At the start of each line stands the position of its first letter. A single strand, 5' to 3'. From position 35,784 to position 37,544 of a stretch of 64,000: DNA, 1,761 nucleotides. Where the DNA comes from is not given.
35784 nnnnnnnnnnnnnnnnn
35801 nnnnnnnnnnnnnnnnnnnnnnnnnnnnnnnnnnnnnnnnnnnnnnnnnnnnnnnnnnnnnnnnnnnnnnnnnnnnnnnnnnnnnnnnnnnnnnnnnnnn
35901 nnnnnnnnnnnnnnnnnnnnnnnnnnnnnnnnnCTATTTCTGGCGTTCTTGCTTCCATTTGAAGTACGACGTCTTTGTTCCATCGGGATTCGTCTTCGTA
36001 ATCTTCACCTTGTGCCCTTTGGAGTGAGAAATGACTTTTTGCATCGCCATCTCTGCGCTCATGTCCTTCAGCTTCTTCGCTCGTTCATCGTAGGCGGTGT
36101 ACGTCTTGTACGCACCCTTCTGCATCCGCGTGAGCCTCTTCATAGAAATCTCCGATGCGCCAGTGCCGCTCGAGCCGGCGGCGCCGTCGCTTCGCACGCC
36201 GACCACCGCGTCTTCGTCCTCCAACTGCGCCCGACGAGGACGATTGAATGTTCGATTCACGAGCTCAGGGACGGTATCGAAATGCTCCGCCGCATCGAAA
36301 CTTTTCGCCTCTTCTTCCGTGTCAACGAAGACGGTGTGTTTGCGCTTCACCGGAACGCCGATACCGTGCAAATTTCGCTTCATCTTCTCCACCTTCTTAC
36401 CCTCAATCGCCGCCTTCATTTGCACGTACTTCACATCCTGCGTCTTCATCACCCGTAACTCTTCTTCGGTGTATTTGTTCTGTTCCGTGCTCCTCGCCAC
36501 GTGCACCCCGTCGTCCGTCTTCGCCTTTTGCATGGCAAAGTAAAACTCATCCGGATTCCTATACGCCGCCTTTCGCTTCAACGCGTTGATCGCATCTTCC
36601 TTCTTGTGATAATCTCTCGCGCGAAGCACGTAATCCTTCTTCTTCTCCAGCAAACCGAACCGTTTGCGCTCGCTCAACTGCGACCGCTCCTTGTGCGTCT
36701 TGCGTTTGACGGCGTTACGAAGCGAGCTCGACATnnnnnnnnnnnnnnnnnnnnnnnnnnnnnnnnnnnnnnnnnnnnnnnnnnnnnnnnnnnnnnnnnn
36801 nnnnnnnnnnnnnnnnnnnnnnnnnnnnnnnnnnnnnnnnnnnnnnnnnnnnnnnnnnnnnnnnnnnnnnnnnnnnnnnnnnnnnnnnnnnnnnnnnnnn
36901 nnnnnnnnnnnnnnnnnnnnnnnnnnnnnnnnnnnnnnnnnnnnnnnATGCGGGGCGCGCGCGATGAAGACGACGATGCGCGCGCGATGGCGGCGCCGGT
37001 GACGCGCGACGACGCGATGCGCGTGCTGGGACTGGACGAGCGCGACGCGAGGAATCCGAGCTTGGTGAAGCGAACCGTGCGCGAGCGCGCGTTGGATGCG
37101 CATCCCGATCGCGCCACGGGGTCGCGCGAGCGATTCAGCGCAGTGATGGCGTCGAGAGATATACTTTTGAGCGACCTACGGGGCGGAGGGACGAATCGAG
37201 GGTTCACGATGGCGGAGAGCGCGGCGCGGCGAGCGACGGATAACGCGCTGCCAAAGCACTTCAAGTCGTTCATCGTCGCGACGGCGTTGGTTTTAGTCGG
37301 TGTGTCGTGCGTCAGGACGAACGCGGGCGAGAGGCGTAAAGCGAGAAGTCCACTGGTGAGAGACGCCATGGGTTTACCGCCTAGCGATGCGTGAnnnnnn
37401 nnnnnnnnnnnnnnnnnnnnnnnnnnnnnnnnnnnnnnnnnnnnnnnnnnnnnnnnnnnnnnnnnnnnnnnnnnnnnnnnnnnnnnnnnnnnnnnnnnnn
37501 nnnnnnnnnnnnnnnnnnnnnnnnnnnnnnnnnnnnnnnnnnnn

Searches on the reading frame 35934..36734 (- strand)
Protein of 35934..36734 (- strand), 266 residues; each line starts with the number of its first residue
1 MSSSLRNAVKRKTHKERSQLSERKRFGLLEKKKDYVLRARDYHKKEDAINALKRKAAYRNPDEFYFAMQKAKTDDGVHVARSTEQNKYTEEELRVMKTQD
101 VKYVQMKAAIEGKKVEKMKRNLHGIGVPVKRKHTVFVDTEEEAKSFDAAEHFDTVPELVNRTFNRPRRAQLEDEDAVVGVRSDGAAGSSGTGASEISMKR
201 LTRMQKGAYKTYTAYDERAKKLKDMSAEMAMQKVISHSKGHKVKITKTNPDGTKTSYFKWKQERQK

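Call 69: search_protein_families(library=pfam, proteins=[window:35934-36734:-], max_evalue=0.00001)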
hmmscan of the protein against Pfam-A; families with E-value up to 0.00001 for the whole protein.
window:35934-36734:- (266 aa): 1 family
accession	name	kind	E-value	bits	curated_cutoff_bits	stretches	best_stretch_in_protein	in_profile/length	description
PF03998.19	Utp11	-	4.4e-73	246.6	25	1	11-266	1-242/242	Utp11 protein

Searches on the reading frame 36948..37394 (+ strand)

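Call 75: search_protein_families(library=pfam, proteins=[window:36948-37394:+], max_evalue=1)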
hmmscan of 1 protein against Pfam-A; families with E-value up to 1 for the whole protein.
window:36948-37394:+ (148 aa): 1 family
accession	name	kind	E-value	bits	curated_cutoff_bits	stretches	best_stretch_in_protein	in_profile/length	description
PF00226.36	DnaJ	-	0.0081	16.7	27.8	1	26-73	5-53/63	DnaJ domain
